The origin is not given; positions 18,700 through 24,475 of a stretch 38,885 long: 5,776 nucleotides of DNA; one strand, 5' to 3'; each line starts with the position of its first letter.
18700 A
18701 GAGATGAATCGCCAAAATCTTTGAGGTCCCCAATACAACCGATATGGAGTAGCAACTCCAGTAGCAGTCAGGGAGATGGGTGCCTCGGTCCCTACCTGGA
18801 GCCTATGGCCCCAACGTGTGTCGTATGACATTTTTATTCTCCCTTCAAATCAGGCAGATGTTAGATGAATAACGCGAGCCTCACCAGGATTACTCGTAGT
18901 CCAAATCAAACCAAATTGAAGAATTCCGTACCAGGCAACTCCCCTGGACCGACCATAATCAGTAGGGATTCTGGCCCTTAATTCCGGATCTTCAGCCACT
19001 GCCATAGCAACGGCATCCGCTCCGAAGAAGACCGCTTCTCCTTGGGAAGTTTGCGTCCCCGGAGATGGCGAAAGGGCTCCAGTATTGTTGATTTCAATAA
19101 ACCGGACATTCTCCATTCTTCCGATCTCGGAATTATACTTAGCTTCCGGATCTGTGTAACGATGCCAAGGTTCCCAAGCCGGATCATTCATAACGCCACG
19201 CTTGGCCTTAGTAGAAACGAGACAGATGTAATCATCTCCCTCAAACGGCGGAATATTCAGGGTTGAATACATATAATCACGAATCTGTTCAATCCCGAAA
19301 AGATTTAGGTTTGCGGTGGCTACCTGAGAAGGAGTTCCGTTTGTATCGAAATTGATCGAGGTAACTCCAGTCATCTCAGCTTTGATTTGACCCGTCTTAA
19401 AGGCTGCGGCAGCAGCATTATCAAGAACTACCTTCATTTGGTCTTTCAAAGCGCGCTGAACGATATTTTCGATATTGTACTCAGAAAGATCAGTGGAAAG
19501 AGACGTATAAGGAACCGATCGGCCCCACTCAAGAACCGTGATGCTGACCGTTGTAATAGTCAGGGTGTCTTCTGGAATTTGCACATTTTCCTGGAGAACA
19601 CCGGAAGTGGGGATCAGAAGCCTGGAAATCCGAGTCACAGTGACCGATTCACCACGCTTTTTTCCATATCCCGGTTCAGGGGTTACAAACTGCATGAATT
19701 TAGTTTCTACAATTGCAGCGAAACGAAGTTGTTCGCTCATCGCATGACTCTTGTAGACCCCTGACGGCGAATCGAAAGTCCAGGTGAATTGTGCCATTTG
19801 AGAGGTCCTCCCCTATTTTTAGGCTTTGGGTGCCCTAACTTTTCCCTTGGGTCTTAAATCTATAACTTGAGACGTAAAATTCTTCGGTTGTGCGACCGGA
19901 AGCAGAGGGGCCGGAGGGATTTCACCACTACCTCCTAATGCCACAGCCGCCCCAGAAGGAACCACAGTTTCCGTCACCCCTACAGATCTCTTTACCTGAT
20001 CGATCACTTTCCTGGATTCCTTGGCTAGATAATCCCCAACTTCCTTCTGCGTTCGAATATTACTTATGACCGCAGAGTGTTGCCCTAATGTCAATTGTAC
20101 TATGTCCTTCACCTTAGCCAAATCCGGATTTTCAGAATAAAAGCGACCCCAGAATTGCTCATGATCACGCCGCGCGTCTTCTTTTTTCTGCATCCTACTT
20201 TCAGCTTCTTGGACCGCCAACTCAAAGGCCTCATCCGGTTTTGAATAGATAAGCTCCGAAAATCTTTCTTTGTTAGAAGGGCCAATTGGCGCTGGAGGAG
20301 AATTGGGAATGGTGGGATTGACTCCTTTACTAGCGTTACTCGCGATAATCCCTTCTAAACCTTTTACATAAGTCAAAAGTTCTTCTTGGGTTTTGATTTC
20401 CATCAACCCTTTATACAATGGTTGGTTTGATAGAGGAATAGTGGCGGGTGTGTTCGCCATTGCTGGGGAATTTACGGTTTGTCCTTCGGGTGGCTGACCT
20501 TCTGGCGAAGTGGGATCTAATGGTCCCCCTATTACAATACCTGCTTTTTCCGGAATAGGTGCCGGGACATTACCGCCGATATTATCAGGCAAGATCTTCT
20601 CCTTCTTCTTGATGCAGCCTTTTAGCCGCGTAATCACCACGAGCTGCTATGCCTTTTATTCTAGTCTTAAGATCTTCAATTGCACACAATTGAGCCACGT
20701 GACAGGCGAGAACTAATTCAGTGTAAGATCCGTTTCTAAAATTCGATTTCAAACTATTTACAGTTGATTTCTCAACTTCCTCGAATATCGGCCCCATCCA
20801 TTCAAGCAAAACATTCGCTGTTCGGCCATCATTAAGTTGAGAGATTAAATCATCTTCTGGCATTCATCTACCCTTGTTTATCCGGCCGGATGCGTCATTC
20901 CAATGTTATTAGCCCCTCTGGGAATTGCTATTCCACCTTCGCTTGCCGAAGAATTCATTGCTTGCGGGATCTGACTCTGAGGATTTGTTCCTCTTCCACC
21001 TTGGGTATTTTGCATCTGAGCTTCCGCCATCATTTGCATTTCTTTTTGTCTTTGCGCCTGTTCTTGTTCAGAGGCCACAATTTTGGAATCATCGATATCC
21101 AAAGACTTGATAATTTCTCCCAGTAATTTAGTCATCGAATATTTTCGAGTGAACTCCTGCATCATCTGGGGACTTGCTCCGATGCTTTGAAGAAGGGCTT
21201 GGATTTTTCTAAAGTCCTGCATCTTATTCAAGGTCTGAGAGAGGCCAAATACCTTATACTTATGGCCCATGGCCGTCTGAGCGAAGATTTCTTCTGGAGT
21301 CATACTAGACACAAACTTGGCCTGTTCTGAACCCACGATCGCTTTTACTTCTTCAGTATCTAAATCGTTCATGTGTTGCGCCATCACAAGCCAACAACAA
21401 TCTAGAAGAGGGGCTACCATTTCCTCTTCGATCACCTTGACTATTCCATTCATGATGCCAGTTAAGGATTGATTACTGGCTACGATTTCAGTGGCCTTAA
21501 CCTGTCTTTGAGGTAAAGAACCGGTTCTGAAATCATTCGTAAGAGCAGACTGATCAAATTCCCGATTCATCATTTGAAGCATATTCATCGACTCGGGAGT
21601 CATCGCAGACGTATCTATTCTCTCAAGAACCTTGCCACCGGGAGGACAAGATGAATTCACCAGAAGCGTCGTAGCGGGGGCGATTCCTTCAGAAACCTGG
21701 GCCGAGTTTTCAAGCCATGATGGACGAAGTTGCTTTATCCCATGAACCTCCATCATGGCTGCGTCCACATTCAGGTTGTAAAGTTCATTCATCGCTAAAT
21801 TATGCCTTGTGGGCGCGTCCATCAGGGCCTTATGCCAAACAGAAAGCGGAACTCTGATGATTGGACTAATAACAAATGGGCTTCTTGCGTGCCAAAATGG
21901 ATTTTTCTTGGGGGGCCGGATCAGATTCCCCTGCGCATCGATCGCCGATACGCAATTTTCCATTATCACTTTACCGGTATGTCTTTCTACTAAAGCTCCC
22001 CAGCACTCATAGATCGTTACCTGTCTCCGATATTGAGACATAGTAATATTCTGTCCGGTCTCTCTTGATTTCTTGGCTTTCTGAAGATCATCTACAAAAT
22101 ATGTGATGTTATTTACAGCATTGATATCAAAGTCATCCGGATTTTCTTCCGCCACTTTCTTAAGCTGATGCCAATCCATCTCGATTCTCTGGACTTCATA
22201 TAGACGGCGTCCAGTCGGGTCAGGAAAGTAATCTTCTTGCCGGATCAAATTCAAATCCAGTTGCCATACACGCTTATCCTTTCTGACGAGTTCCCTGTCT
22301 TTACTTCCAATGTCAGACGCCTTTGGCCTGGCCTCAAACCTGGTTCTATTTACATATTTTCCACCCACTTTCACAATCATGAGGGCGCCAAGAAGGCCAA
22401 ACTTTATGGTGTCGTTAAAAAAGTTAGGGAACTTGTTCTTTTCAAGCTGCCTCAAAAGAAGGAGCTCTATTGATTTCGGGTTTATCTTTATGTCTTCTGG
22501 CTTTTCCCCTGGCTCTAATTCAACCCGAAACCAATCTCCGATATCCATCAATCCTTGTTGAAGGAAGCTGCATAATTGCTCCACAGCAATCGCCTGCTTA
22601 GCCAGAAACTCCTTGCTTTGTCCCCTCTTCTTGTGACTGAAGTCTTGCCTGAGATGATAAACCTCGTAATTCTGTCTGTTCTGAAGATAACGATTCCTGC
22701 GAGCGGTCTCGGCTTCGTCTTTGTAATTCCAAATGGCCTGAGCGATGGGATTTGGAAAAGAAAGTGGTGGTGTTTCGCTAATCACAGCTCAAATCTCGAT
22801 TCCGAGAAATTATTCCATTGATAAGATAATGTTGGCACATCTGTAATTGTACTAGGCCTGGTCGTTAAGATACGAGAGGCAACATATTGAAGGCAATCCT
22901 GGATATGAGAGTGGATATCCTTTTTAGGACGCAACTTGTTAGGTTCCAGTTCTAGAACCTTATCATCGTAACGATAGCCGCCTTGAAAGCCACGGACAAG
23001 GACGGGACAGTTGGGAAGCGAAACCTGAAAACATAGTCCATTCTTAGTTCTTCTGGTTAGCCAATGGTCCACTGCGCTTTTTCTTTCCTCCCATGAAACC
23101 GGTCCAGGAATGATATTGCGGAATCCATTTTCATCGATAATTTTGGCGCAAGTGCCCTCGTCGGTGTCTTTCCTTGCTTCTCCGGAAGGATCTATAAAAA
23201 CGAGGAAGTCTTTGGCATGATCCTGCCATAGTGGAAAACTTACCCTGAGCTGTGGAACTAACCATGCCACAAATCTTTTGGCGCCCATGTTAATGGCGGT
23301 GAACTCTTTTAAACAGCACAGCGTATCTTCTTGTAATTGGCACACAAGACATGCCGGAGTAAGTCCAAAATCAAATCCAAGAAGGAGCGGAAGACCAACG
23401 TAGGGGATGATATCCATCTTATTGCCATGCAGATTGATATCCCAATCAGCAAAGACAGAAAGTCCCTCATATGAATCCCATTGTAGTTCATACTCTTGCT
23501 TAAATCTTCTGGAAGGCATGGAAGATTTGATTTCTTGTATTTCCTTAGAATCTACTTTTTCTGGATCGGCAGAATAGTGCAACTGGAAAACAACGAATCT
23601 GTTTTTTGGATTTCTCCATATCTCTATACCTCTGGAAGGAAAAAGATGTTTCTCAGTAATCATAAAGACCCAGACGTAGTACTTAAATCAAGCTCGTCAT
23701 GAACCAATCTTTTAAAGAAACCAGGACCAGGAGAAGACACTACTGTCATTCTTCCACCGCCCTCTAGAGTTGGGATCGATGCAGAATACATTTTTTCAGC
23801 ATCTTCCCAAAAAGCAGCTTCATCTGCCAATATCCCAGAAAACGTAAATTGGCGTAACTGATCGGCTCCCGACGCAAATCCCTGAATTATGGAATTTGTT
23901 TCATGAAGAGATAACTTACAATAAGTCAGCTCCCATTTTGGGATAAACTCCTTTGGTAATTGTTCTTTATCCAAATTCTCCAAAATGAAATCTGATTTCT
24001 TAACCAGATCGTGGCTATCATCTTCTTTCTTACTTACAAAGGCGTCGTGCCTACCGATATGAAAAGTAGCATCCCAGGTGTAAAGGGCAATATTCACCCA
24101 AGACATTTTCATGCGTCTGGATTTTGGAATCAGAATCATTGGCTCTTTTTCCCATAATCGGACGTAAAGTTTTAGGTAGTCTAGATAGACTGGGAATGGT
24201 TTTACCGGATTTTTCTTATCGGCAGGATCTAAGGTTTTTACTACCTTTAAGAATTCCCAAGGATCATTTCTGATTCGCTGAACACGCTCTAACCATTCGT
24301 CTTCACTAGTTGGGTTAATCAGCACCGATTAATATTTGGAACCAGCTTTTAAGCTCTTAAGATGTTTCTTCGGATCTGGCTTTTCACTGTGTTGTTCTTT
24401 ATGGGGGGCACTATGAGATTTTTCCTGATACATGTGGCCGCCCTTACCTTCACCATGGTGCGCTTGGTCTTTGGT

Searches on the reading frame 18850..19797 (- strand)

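Call 28: search_protein_families(library=phrogs, proteins=[window:18850-19797:-], max_evalue=0.00001)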
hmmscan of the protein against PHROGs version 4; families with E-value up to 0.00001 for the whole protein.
window:18850-19797:- (315 aa): 1 family
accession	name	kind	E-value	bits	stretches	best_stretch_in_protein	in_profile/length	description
phrog_1357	-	head and packaging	5.7e-16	59.4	1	21-292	38-328/356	major head protein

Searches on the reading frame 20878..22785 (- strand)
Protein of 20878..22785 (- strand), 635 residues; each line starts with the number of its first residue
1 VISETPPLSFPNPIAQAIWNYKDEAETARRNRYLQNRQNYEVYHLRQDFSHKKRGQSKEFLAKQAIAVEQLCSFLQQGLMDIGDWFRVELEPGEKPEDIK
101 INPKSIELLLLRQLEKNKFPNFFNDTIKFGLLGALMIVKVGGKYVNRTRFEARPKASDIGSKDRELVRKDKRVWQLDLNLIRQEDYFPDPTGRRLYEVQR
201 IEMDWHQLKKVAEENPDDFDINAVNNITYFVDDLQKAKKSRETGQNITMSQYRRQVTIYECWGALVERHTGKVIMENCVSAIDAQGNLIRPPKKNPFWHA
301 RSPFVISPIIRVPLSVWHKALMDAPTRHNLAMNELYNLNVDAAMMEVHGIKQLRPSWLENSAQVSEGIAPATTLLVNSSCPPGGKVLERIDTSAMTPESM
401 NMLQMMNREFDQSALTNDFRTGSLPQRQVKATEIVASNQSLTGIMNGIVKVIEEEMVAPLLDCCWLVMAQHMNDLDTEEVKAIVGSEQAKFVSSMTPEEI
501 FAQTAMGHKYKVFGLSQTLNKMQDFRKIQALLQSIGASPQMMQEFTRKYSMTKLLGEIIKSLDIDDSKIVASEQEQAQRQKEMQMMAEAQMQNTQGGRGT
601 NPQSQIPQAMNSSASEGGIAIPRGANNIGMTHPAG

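Call 28: search_protein_families(library=phrogs, proteins=[window:20878-22785:-], max_evalue=0.00001)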
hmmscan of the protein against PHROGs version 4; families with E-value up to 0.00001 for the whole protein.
window:20878-22785:- (635 aa): 2 families
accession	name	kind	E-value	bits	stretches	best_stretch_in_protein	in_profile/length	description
phrog_332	-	connector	3.8e-20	72.7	1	20-605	16-546/560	head-tail adaptor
phrog_449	-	connector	8.9e-09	35.3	1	429-609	363-514/520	head-tail adaptor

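Call 35: search_dna_similar(query=window:20878-22785:-, collection=phages, mode=protein, max_rows=10)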
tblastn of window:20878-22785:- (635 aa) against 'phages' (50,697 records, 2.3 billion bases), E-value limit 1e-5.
No match.

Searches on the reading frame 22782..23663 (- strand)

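Call 28: search_protein_families(library=phrogs, proteins=[window:22782-23663:-], max_evalue=0.00001)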
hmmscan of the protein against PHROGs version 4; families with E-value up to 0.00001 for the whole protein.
window:22782-23663:- (293 aa): 2 families
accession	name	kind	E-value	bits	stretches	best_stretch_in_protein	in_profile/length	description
phrog_2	-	head and packaging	7.2e-09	35.9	1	17-266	413-593/807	terminase large subunit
phrog_10250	-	head and packaging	1.8e-07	32.1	1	46-266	2-216/228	terminase large subunit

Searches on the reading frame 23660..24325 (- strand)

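Call 33: search_protein_families(library=phrogs, proteins=[window:23660-24325:-], max_evalue=0.001)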
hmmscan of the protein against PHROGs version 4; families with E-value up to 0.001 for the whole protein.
window:23660-24325:- (221 aa): 1 family
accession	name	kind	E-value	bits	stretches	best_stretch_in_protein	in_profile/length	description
phrog_2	-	head and packaging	1.2e-12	48.4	1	11-212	236-416/807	terminase large subunit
